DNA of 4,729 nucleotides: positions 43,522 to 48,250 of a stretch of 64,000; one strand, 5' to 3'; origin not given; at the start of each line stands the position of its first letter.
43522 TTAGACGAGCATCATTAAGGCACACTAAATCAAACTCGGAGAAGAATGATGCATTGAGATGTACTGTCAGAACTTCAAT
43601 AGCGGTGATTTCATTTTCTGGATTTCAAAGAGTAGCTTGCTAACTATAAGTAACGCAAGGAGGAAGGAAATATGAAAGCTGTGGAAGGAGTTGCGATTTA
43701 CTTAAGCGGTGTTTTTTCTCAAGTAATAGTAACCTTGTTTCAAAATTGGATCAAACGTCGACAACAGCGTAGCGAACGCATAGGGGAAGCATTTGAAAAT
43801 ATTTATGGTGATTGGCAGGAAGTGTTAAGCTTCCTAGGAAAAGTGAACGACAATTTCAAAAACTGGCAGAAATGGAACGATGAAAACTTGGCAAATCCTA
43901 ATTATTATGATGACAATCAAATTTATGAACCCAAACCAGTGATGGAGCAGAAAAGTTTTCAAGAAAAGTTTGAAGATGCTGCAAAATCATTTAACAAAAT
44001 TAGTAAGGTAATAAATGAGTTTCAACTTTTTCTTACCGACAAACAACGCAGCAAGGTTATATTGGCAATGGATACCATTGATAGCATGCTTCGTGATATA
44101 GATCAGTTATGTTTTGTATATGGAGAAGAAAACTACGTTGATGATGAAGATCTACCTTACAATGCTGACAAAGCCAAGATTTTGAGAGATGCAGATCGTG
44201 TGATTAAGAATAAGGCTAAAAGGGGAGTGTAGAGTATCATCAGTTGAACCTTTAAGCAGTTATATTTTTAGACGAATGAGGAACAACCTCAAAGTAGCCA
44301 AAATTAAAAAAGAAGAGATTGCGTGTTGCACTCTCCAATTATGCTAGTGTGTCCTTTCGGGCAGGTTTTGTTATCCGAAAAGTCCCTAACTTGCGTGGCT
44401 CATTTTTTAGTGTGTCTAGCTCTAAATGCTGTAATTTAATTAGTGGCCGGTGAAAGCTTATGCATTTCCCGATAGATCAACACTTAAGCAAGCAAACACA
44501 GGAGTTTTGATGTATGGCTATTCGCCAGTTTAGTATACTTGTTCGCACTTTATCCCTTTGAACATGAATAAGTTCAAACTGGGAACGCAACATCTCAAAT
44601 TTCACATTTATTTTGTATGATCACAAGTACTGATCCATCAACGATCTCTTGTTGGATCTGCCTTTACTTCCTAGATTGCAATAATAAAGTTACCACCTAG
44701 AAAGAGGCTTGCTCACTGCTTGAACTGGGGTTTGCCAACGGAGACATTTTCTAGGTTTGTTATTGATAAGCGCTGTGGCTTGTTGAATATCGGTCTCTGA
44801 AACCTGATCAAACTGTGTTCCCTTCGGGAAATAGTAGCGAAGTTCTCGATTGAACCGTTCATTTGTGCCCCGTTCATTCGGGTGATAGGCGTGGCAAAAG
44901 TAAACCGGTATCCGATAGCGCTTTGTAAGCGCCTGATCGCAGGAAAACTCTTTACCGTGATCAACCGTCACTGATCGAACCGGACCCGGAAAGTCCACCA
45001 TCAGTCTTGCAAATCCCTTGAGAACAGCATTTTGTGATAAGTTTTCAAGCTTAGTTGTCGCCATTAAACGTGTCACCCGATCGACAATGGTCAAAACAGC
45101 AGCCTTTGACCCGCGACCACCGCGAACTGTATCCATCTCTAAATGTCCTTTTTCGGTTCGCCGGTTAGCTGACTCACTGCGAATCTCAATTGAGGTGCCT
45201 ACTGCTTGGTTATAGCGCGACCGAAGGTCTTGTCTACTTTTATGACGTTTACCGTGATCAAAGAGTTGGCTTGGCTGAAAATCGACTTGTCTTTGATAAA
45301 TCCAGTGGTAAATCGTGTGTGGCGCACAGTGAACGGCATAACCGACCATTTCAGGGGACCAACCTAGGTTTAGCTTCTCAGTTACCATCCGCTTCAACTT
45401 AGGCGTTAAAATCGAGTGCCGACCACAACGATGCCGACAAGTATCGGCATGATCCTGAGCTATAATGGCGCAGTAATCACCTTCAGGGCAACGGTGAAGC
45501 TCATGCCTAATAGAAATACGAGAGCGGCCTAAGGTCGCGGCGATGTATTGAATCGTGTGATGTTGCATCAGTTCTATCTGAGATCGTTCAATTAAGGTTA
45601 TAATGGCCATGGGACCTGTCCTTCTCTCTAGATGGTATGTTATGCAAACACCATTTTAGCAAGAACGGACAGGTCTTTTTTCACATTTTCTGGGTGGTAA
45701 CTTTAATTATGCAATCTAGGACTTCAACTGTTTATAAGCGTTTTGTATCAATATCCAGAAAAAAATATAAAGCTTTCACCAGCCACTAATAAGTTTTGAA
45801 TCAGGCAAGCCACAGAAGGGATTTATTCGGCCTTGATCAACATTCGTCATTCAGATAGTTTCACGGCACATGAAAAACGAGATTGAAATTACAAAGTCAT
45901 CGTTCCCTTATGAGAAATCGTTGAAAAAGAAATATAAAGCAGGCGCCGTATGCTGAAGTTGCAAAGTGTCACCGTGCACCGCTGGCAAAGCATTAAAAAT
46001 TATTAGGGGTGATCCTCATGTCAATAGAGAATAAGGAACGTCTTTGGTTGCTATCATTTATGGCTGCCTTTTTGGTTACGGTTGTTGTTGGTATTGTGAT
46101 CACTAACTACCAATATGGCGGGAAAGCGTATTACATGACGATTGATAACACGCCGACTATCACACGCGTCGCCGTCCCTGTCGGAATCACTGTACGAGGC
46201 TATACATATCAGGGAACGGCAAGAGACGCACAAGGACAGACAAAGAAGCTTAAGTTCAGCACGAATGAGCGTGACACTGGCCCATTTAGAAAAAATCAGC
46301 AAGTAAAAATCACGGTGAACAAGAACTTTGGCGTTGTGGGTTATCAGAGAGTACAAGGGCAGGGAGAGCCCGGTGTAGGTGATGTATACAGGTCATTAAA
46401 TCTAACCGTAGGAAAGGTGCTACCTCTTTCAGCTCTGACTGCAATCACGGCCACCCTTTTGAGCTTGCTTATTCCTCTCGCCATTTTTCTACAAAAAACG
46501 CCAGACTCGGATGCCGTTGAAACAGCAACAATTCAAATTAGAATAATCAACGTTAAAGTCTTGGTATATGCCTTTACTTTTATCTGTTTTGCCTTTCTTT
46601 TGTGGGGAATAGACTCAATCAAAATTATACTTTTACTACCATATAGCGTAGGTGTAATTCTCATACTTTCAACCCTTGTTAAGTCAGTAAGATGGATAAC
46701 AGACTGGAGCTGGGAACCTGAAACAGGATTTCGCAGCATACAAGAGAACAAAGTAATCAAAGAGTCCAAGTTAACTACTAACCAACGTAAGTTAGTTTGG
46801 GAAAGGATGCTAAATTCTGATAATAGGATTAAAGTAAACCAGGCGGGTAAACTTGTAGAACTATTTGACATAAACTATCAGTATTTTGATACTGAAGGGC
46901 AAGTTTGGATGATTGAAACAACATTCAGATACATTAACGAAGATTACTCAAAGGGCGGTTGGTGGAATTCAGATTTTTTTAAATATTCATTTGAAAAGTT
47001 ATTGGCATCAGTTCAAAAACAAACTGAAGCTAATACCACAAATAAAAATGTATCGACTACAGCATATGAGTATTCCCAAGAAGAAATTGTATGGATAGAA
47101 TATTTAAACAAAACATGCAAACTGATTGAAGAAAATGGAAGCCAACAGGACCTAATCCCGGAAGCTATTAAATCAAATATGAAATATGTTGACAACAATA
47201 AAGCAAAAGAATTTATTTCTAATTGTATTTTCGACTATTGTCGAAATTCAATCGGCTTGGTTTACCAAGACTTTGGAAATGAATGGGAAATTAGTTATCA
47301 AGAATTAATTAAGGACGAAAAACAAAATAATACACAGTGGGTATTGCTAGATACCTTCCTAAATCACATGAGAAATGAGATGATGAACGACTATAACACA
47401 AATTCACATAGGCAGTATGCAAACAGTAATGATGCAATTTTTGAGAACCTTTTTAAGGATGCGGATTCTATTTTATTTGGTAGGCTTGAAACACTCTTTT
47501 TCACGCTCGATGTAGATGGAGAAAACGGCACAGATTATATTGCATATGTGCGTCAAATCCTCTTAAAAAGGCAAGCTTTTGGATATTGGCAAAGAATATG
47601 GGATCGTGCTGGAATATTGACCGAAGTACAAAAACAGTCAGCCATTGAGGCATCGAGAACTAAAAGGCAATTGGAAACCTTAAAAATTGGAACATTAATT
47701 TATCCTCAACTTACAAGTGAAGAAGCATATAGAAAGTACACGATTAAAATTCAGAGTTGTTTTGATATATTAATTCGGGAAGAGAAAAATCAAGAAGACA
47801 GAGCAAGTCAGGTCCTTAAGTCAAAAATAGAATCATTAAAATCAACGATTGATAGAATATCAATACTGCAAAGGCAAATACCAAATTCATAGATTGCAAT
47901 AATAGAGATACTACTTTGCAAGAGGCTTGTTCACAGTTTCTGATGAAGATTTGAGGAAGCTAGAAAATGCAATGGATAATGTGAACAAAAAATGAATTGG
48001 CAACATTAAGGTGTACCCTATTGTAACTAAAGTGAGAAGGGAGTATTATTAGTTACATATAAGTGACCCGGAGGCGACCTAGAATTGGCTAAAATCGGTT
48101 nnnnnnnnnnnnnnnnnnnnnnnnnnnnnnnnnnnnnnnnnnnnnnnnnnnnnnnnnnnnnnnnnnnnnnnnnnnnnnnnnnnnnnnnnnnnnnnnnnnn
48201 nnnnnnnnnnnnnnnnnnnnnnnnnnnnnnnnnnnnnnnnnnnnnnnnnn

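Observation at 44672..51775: Inverted IS30 pair forming a composite-transposon-like unit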

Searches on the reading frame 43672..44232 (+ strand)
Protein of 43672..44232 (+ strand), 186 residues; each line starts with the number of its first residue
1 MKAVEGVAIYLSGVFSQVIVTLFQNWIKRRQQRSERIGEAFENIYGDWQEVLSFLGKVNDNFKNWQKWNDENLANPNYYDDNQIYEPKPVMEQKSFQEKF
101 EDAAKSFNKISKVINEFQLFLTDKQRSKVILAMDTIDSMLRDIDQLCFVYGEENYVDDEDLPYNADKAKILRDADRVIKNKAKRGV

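Call 6: search_protein_families(library=pfam, proteins=[window:43672-44232:+], max_evalue=0.01)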
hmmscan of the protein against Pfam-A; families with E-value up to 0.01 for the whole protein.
window:43672-44232:+ (186 aa): 0 families

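Call 43: search_protein_families(library=padloc, proteins=[window:43672-44232:+], max_evalue=0.01)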
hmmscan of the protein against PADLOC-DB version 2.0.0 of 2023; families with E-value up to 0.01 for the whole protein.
window:43672-44232:+ (186 aa): 0 families

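Call 44: search_protein_families(library=ncbifam, proteins=[window:43672-44232:+], max_evalue=0.001)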
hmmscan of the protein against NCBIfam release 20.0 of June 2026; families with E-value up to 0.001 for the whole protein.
window:43672-44232:+ (186 aa): 0 families

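Call 49: find_encoding_contigs(protein=window:43672-44232:+, flank=10000, max_places=10)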
Protein window:43672-44232:+ (186 aa): 1 contig read that carries it; 1 place shown.
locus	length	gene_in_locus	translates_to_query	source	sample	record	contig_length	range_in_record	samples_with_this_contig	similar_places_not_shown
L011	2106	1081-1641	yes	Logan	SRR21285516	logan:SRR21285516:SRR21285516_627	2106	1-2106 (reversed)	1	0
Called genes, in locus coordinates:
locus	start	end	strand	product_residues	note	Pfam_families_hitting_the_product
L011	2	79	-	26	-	?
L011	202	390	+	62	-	-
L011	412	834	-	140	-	-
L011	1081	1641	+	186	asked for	-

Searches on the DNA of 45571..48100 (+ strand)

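Call 15: search_dna_similar(query=window:45721-48100:+, collection=plasmids, mode=distant, max_rows=20)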
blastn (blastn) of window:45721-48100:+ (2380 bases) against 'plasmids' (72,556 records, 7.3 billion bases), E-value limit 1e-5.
Records with a match: 105; places in all: 106; records where one place covers at least 80% of the query: 0.
Best place of each record, by identity: >=99% 1; 95-99% 62; 90-95% 18; 80-90% 20; 60-80% 4.
By first word of the organism name: Lacticaseibacillus 94; Lentilactobacillus 5; Pediococcus 3; Oenococcus 2; Lactiplantibacillus 1.
By predicted mobility (MOB-suite, as given by PLSDB): mobilizable 73; conjugative 23; non-mobilizable 9.
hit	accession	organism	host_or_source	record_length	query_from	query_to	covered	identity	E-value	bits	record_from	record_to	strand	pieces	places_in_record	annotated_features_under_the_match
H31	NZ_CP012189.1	Lacticaseibacillus paracasei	cell culture,Koumiss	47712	2283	2380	4%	99.0%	2e-39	173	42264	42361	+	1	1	none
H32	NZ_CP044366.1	Lacticaseibacillus paracasei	single strain,Tibetan traditional dairy ...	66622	2283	2380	4%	99.0%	2e-39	173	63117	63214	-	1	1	recombinase family protein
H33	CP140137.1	Lacticaseibacillus casei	Homo sapiens,whole organism,mother milk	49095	2283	2380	4%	99.0%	2e-39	173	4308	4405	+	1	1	recombinase family protein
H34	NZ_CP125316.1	Lacticaseibacillus rhamnosus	Homo sapiens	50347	2282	2380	4%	98.0%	7e-39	170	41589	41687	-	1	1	hypothetical protein | recombinase family protein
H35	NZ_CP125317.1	Lacticaseibacillus rhamnosus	Homo sapiens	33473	2282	2380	4%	98.0%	7e-39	170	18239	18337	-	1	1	recombinase family protein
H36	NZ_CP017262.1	Lacticaseibacillus paracasei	cell culture,cheese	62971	2277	2380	4%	93.3%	1e-34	157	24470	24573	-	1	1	recombinase family protein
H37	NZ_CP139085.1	Lacticaseibacillus paracasei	Homo sapiens,whole organism,milk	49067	2283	2379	4%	99.0%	7e-39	171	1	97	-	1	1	none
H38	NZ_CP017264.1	Lacticaseibacillus paracasei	cell culture,cheese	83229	2283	2380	4%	98.0%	2e-38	168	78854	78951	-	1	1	recombinase family protein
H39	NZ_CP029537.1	Lacticaseibacillus paracasei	cell culture,cream products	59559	2283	2380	4%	98.0%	2e-38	168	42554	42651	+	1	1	recombinase family protein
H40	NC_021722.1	Lacticaseibacillus paracasei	-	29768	2283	2380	4%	98.0%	2e-38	168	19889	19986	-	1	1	recombinase family protein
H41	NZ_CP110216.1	Lacticaseibacillus paracasei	Hono sapiens,single isolate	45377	2283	2380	4%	98.0%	2e-38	168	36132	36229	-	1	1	none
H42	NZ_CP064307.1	Lacticaseibacillus paracasei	single cell,kimchi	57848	2283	2380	4%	98.0%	2e-38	168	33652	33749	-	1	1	none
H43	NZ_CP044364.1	Lacticaseibacillus paracasei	single strain,Tibetan traditional dairy ...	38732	2283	2380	4%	98.0%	2e-38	168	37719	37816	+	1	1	recombinase family protein | YxeA family protein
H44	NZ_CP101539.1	Lacticaseibacillus rhamnosus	Homo sapiens,Single isolate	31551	2282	2380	4%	96.0%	3e-36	161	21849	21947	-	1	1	recombinase family protein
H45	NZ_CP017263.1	Lacticaseibacillus paracasei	cell culture,cheese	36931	2283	2380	4%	96.9%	1e-36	164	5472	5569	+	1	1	none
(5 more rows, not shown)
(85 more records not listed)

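Call 54: search_dna_similar(query=window:45571-45870:+, collection=plasmids, mode=near, max_rows=12)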
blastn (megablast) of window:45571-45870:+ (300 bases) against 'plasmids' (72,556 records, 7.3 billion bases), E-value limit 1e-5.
Records with a match: 110; places in all: 180; records where one place covers at least 80% of the query: 0.
Best place of each record, by identity: >=99% 63; 95-99% 38; 90-95% 4; 80-90% 5.
By first word of the organism name: Lacticaseibacillus 81; Lactiplantibacillus 10; Levilactobacillus 5; Pediococcus 4; Liquorilactobacillus 3; Loigolactobacillus 2; Weissella 1; Furfurilactobacillus 1; Companilactobacillus 1; Secundilactobacillus 1; and 1 more.
By predicted mobility (MOB-suite, as given by PLSDB): mobilizable 76; non-mobilizable 20; conjugative 14.
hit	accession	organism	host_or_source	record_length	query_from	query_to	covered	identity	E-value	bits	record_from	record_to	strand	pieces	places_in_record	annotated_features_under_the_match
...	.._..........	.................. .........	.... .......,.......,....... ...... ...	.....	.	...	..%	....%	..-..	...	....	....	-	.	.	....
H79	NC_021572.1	Lacticaseibacillus paracasei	-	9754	1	165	55%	97.0%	1e-71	276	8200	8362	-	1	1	none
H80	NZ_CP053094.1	Lacticaseibacillus paracasei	whole organism,fermented milk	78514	1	159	53%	98.7%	3e-73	281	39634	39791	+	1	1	none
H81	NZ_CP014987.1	Lacticaseibacillus paracasei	Plate culture,beef from cattle ...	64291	1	158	53%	98.7%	1e-72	279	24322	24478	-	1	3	IS30 family transposase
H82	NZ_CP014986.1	Lacticaseibacillus paracasei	Plate culture,beef from cattle ...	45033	1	157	52%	98.7%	1e-72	279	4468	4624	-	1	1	IS30 family transposase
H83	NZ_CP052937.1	Lacticaseibacillus paracasei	whole organism,fermented milk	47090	1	157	52%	98.7%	1e-72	279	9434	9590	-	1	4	IS30 family transposase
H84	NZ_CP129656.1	Lactiplantibacillus pentosus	cell culture,Dairy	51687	1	157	52%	98.7%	4e-72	278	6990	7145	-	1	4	none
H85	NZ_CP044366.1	Lacticaseibacillus paracasei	single strain,Tibetan traditional dairy ...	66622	1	157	52%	98.1%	5e-71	274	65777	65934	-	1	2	none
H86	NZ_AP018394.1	Lacticaseibacillus paracasei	-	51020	1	157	52%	98.1%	2e-70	272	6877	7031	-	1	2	IS30 family transposase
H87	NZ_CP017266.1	Lacticaseibacillus paracasei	cell culture,cheese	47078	1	154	51%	99.4%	1e-72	279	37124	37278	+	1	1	IS30 family transposase | IS256 family transposase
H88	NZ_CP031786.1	Lacticaseibacillus paracasei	Homo sapiens,blood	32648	1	154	51%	99.4%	1e-72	279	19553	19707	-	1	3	none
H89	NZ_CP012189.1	Lacticaseibacillus paracasei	cell culture,Koumiss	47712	1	154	51%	99.4%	1e-72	279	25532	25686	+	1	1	IS30 family transposase | IS256 family transposase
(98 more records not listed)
